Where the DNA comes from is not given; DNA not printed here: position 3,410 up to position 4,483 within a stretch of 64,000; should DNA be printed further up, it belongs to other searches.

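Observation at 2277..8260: ComA operon without comB/C/DE but with fumarase-like and fumarate-reductase-like enzymes: possible sulfolactate/sulfoacrylate/sulfopropanoate pathway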

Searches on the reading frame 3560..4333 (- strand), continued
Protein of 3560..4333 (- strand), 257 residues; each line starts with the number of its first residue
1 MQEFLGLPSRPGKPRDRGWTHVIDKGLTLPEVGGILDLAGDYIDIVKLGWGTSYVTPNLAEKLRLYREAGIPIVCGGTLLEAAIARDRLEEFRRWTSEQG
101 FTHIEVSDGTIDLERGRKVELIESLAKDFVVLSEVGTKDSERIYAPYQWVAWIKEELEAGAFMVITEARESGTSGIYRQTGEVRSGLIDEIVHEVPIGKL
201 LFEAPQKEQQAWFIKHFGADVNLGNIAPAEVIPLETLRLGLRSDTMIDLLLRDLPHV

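Call 34: search_protein_families(library=pfam, proteins=[L016:4322-5215:+, L008:18196-19458:+, L019:3-1928:+, L016:5321-6172:+, L018:1-1095:-, L018:1367-3256:-, L018:3269-3955:-, L019:6776-7165:-, L018:5968-6291:-, L018:6323-7237:-], max_evalue=0.001)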
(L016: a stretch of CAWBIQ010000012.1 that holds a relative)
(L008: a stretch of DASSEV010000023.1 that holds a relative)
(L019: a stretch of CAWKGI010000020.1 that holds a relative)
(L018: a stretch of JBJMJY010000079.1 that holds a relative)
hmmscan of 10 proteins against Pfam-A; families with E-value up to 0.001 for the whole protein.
L016:4322-5215:+ (297 aa): 2 families
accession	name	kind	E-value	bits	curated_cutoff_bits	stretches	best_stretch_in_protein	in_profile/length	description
PF03466.25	LysR_substrate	-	1.9e-47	161.8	28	1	88-296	2-208/209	LysR substrate binding domain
PF00126.33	HTH_1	-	2e-24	85.7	26.6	1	4-62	2-60/60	Bacterial regulatory helix-turn-helix protein, lysR family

L008:18196-19458:+ (420 aa): 4 families
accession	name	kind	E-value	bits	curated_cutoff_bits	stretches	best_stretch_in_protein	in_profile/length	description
PF13360.13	PQQ_2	-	1.1e-62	212.2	27.6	5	250-388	13-143/233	Outer membrane protein assembly factor BamB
PF13570.13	Beta-prop_ACSF4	-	2e-36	126.5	133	2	125-260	74-214/329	Beta-alanine-activating enzyme, beta-propeller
PF01011.28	PQQ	-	7.2e-17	61.7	26.7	0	142-177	48-83/595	Glucose/ethanol/alcohol dehydrogenase, beta-propeller domain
PF14435.11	SUKH-4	-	0.0008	20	25.5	0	141-174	69-102/179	SUKH-4 immunity protein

L019:3-1928:+ (641 aa): 9 families
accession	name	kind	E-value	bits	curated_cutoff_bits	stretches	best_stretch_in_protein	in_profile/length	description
PF02719.21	Polysacc_synt_2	-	7.6e-111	370.4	20.2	1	304-588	1-291/293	Polysaccharide biosynthesis protein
PF01370.27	Epimerase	-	3.4e-25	89.3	20.9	1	304-517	1-227/240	NAD dependent epimerase/dehydratase family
PF13727.12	CoA_binding_3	-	2.3e-17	64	25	1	78-254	3-171/175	CoA-binding domain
PF16363.11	GDP_Man_Dehyd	-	1.3e-15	58.1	27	1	305-458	1-174/332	GDP-mannose 4,6 dehydratase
PF04321.23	RmlD_sub_bind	-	2.5e-15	56.7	27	1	304-472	3-154/287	RmlD substrate binding domain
PF01073.25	3Beta_HSD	-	7.8e-11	42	22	1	305-433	1-122/280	3-beta hydroxysteroid dehydrogenase/isomerase family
PF13460.12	NAD_binding_10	-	1.3e-06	28.9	27.2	1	308-433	1-104/184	NAD(P)H-binding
PF00106.31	adh_short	-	1.4e-06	28.4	26.6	1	303-374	2-70/195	short chain dehydrogenase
PF08659.16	KR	-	7.2e-06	26.5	22.6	1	304-402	3-107/180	KR domain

L016:5321-6172:+ (283 aa): 3 families
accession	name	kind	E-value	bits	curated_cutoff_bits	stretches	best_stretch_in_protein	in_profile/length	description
PF25137.1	ADH_Fe_C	-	2.8e-36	125.5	27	1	101-282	1-193/194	Fe-containing alcohol dehydrogenase family, C-terminal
PF00465.25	Fe-ADH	-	1.3e-13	51.3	31.3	1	16-89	70-167/168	Iron-containing alcohol dehydrogenase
PF13685.12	Fe-ADH_2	-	2e-09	38.1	28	1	19-91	71-143/149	Iron-containing alcohol dehydrogenase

L018:1-1095:- (365 aa): 3 families
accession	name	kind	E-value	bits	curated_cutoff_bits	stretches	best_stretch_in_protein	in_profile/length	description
PF04007.18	DUF354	-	2e-43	149.3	22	1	31-332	1-307/349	Protein of unknown function (DUF354)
PF13439.12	Glyco_transf_4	-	2.1e-06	28.3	28.5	1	52-182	14-160/170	Glycosyltransferase Family 4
PF13579.12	Glyco_trans_4_4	-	2e-05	25.4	29.7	1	49-182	10-153/158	Glycosyl transferase 4-like domain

L018:1367-3256:- (629 aa): 4 families
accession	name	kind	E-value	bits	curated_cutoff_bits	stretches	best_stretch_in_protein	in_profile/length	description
PF00733.27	Asn_synthase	-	7e-103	345.4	21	1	235-609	1-354/354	Asparagine synthase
PF13537.11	GATase_7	-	1.7e-45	154.5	25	1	47-163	2-121/123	Glutamine amidotransferase domain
PF13522.11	GATase_6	-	3.4e-39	134.3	27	1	31-159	1-130/130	Glutamine amidotransferase domain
PF02540.23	NAD_synthase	-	0.00089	18.9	21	0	234-318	3-86/242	NAD synthase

L018:3269-3955:- (228 aa): 1 family
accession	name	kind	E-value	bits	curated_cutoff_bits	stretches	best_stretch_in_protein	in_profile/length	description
PF02397.22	Bac_transf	-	3.4e-52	177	27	1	33-213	2-175/179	Bacterial sugar transferase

L019:6776-7165:- (129 aa): 1 family
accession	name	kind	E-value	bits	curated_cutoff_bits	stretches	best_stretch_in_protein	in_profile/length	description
PF00571.33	CBS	-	7.7e-30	103.4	24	2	68-121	1-54/57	CBS domain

L018:5968-6291:- (107 aa): 0 families

L018:6323-7237:- (304 aa): 3 families
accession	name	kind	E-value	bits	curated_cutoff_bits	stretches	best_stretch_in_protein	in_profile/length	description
PF08241.18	Methyltransf_11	-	4.2e-07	31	21.2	1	151-200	47-94/95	Methyltransferase domain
PF13489.12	Methyltransf_23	-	9.7e-06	25.8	27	1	157-260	77-163/164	Methyltransferase domain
PF13649.12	Methyltransf_25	-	1.9e-05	25.7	27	1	152-197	52-97/97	Methyltransferase domain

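Call 45: list_cluster_members(proteins=[P0241, P0242, P0246, P0248, P0249, P0253, P0257, P0259, P0272, P0247])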
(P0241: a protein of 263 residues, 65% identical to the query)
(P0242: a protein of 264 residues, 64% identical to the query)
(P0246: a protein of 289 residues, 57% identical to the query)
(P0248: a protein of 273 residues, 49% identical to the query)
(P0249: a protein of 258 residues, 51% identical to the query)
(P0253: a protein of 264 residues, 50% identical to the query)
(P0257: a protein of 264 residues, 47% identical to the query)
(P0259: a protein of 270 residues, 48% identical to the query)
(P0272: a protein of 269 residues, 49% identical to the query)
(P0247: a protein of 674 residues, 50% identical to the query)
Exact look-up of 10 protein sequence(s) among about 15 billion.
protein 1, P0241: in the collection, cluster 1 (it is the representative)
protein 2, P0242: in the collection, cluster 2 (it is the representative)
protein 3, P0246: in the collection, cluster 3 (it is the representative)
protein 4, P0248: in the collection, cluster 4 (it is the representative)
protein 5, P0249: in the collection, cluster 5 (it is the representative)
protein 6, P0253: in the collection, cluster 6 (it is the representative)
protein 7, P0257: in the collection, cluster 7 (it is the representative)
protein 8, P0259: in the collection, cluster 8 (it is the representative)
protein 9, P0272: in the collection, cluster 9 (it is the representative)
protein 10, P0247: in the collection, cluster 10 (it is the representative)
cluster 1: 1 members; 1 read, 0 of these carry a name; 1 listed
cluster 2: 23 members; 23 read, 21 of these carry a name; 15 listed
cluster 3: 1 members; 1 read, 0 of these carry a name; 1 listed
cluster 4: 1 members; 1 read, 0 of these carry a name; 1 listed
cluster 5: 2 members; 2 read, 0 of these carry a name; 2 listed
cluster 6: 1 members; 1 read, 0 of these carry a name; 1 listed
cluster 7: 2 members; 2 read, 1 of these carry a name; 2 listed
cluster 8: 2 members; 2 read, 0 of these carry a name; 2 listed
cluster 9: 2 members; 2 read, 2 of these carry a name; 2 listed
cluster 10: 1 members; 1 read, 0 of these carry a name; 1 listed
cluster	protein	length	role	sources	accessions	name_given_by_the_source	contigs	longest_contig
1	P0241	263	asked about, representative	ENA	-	-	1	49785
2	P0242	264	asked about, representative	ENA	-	-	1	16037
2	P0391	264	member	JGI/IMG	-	phosphosulfolactate synthase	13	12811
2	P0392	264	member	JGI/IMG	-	phosphosulfolactate synthase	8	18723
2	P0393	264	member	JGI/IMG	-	phosphosulfolactate synthase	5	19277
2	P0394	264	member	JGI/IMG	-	phosphosulfolactate synthase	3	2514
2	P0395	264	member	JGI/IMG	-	phosphosulfolactate synthase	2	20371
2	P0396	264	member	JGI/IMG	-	phosphosulfolactate synthase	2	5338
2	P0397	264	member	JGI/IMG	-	phosphosulfolactate synthase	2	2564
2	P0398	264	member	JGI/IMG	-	phosphosulfolactate synthase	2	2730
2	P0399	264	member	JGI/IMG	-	phosphosulfolactate synthase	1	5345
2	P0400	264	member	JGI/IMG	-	phosphosulfolactate synthase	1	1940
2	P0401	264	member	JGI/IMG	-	phosphosulfolactate synthase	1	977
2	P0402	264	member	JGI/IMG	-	phosphosulfolactate synthase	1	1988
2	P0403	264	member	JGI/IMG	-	phosphosulfolactate synthase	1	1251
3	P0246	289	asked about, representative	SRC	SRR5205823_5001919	-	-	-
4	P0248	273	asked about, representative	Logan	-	-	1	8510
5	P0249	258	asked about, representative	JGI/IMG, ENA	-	-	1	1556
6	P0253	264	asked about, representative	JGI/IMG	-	-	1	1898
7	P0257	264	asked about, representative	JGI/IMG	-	phosphosulfolactate synthase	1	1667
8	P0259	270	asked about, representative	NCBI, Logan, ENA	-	-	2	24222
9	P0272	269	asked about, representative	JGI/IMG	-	phosphosulfolactate synthase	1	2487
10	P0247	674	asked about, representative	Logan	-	-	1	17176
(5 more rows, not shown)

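Call 54: find_encoding_contigs(protein=P0024, flank=10000, max_places=1)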
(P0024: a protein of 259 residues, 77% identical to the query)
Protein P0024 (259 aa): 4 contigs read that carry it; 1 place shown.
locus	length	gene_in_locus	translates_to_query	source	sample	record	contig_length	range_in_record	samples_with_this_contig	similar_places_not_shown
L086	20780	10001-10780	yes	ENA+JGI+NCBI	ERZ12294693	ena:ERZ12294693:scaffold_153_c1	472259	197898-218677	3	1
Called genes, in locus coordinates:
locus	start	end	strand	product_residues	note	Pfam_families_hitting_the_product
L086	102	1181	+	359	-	PF00535:Glycos_transf_2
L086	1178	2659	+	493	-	PF13231:PMT_2 (weak)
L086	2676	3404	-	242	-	PF00483:NTP_transferase, PF12804:NTP_transf_3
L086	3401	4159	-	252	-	PF04321:RmlD_sub_bind, PF01073:3Beta_HSD, PF01370:Epimerase, PF02719:Polysacc_synt_2, PF16363:GDP_Man_Dehyd, PF07993:NAD_binding_4 (weak)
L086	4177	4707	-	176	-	PF00908:dTDP_sugar_isom, PF14667:Polysacc_synt_C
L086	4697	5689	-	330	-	PF01073:3Beta_HSD, PF01370:Epimerase, PF02719:Polysacc_synt_2, PF04321:RmlD_sub_bind, PF07993:NAD_binding_4, PF13460:NAD_binding_10, PF16363:GDP_Man_Dehyd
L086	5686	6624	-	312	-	PF00535:Glycos_transf_2, PF13641:Glyco_tranf_2_3, PF13632:Glyco_trans_2_3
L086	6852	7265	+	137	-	PF11969:DcpS_C, PF01230:HIT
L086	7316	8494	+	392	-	PF00890:FAD_binding_2, PF01266:DAO, PF03486:HI0933_like, PF07992:Pyr_redox_2 (faint)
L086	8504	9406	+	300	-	PF05681:Fumerase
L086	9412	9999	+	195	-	PF05683:Fumerase_C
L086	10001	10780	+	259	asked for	PF02679:ComA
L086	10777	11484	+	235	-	PF01507:PAPS_reduct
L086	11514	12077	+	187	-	PF01583:APS_kinase, PF13671:AAA_33 (weak)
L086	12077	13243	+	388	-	PF14306:PUA_2, PF01747:ATP-sulfurylase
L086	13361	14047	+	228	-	PF13860:FlgD_ig (weak)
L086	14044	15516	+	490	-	PF04932:Wzy_C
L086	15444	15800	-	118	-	PF01035:DNA_binding_1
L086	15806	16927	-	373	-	PF00155:Aminotran_1_2 (faint), PF01041:DegT_DnrJ_EryC1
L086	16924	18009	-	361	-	PF01408:GFO_IDH_MocA, PF22725:GFO_IDH_MocA_C3, PF02894:GFO_IDH_MocA_C (weak)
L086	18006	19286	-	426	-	PF13439:Glyco_transf_4, PF13579:Glyco_trans_4_4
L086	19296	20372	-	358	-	PF21360:PylC-like_N, PF15632:ATPgrasp_Ter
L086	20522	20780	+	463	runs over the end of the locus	PF04932:Wzy_C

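Call 57: search_solved_structures(query=window:3560-4333:-, max_evalue=0.001, show_alignments=2)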
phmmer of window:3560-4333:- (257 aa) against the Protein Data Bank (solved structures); distinct sequences matched with E-value up to 0.001: 4.
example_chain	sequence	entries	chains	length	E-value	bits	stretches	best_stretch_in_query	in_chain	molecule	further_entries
1u83_A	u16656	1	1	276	2.3e-58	201.3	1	5-246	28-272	Phosphosulfolactate synthase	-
1qwg_A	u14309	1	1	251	1e-47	166.4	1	16-246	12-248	(2R)-phospho-3-sulfolactate synthase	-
24fo_A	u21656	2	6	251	1.2e-47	166.1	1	16-246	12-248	Phosphosulfolactate synthase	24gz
9cm1_0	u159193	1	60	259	1.9e-46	162.2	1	16-249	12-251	Phosphosulfolactate synthase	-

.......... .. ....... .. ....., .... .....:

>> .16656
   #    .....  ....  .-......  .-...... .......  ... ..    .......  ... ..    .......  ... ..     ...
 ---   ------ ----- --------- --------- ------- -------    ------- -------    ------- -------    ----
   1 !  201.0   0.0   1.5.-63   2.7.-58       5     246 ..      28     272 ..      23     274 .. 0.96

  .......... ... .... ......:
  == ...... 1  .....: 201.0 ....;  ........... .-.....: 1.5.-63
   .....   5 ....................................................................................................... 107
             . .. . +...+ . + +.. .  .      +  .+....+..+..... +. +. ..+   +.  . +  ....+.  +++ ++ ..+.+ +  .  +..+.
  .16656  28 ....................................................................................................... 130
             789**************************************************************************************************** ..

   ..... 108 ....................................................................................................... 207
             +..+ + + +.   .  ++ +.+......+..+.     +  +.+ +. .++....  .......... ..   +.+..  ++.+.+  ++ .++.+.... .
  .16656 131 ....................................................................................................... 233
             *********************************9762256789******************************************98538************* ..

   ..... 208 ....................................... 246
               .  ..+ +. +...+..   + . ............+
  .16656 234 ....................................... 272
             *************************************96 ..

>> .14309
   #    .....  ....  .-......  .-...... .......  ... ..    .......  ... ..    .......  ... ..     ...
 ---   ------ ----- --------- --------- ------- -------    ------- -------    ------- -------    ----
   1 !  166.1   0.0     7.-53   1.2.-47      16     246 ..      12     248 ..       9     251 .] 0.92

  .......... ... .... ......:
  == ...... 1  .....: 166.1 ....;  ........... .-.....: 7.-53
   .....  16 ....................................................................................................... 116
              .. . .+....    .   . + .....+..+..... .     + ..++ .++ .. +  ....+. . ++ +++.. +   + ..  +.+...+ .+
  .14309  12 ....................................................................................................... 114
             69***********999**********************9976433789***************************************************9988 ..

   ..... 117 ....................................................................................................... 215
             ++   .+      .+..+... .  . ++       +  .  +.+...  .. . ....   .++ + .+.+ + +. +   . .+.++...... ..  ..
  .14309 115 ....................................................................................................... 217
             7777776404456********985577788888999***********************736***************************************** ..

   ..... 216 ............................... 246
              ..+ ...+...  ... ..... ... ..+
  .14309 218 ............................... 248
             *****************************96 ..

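Call 64: search_protein_families(library=ncbifam, proteins=[L037:6067-7062:+, L051:8967-9953:-, L001:6843-7253:+, L001:15202-15870:+, L001:17929-18957:+, L001:17297-17932:+, L001:10777-11484:+, L001:13345-14145:+], max_evalue=0.00001)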
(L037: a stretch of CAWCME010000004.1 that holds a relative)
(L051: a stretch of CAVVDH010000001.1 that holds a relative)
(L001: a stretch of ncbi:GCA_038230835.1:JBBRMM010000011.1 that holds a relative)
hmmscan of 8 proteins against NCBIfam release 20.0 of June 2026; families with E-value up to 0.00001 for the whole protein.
L037:6067-7062:+ (331 aa): 4 families
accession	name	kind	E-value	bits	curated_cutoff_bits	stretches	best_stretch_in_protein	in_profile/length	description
NF058672.1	4HyButDHCUPNE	equivalog_domain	2e-09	37.2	500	1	80-165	131-219/378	4-hydroxybutyrate dehydrogenase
TIGR03405.1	Phn_Fe-ADH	equivalog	7.5e-09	34.8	423.7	0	116-164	166-215/355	iron-containing alcohol dehydrogenase PsrA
NF002022.0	PRK00843.1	equivalog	3.4e-07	29.6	413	1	55-90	87-122/350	NAD(P)-dependent glycerol-1-phosphate dehydrogenase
NF006941.0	PRK09423.1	subfamily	4.9e-06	25.6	336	1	55-90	84-119/367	glycerol dehydrogenase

L051:8967-9953:- (328 aa): 0 families

L001:6843-7253:+ (136 aa): 3 families
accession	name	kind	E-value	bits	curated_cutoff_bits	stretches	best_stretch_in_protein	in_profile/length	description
NF045834.1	M_plasma_HinT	exception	1.1e-27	96.9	130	1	5-105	1-101/102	histidine triad protein HinT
NF007965.0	PRK10687.1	equivalog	4.9e-12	46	206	1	2-105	3-107/119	purine nucleoside phosphoramidase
NF052622.1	ATPAdlTfActino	equivalog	5.4e-07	29.3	290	1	23-110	59-147/176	ATP adenylyltransferase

L001:15202-15870:+ (222 aa): 2 families
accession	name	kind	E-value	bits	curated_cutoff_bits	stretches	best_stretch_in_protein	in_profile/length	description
NF005176.1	PRK06655.1-1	equivalog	1.5e-06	28.3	230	1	68-123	97-149/197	flagellar hook assembly protein FlgD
NF009276.0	PRK12633.1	equivalog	1.5e-06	28.1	383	1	58-121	118-179/234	flagellar basal body rod modification protein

L001:17929-18957:+ (342 aa): 9 families
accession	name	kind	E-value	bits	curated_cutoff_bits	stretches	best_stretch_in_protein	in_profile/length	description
NF009402.0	PRK12767.1-1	equivalog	8.3e-21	74.1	218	1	5-292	4-277/329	carbamoyl phosphate synthase-like protein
NF009405.0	PRK12767.1-4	equivalog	1.4e-19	70.3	390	1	5-167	2-160/320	carbamoyl phosphate synthase-like protein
NF009404.0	PRK12767.1-3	equivalog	7.5e-11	41.5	316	1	29-290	24-283/344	carbamoyl phosphate synthase-like protein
NF005315.0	PRK06849.1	equivalog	1.2e-10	41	406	1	3-292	4-277/389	hypothetical protein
NF009406.0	PRK12767.1-5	equivalog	7.3e-08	31.8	271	1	6-164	5-161/327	carbamoyl phosphate synthase-like protein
TIGR02144.1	LysX_arch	equivalog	1.6e-07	30.7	275.6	1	68-162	43-133/281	lysine biosynthesis protein LysX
NF009403.0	PRK12767.1-2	equivalog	2.1e-07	30.4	286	0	6-166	3-158/342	carbamoyl phosphate synthase-like protein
NF002563.0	PRK02186.1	subfamily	2.7e-07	29.2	625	1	63-238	58-213/890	argininosuccinate lyase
TIGR01369.1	CPSaseII_lrg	equivalog_domain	2.2e-06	25.6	1027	1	62-234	617-771/1052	carbamoyl-phosphate synthase (glutamine-hydrolyzing) large subunit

L001:17297-17932:+ (211 aa): 2 families
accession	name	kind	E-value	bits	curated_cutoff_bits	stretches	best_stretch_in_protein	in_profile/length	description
TIGR04001.1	thiol_BshB1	equivalog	9.8e-16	58.1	182.5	1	9-181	5-185/226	bacillithiol biosynthesis deacetylase BshB1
TIGR04000.1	thiol_BshB2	equivalog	2.7e-07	30.4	195.25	1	8-134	3-137/217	bacillithiol biosynthesis deacetylase BshB2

L001:10777-11484:+ (235 aa): 14 families
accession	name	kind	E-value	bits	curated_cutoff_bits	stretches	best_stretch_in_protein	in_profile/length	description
NF002537.0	PRK02090.1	equivalog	2.4e-80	269.7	154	1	8-234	12-239/244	phosphoadenylyl-sulfate reductase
TIGR00434.1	cysH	subfamily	2.1e-72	243.4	165.1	1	24-233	1-213/214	phosophoadenylyl-sulfate reductase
TIGR02055.1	APS_reductase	subfamily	2.5e-66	223.2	235.3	1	47-232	4-194/194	adenylylsulfate reductase, thioredoxin dependent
TIGR02057.1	PAPS_reductase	equivalog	9.4e-58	195.8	254.2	1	13-233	2-224/224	phosphoadenosine phosphosulfate reductase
TIGR00424.1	APS_reduc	equivalog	1.1e-33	116.6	553.2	1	12-233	91-323/464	5'-adenylylsulfate reductase, thioredoxin-independent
NF006327.0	PRK08557.1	equivalog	2.5e-22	79.2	366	1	38-209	183-357/415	hypothetical protein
NF010367.0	PRK13795.1-2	equivalog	5.7e-20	71.3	456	1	41-210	247-419/584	hypothetical protein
NF010368.0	PRK13795.1-3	equivalog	9.6e-20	70.4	588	1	39-210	250-424/635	hypothetical protein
NF010366.0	PRK13795.1-1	equivalog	1.1e-15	56.9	745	1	47-209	277-446/667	hypothetical protein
NF003587.0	PRK05253.1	subfamily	1.3e-13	50.9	195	1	27-155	19-147/301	sulfate adenylyltransferase subunit CysD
TIGR02039.1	CysD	subfamily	6.3e-11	42.4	396.6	0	29-155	13-139/294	sulfate adenylyltransferase, small subunit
NF006351.0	PRK08576.1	equivalog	2.1e-09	36.5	290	1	27-208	228-403/436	hypothetical protein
NF009214.0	PRK12563.1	equivalog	1.4e-08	34.5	413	0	165-193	195-223/317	sulfate adenylyltransferase subunit CysD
NF010369.0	PRK13795.1-4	equivalog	5.4e-08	31.5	1086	1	25-210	240-432/633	hypothetical protein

L001:13345-14145:+ (266 aa): 0 families
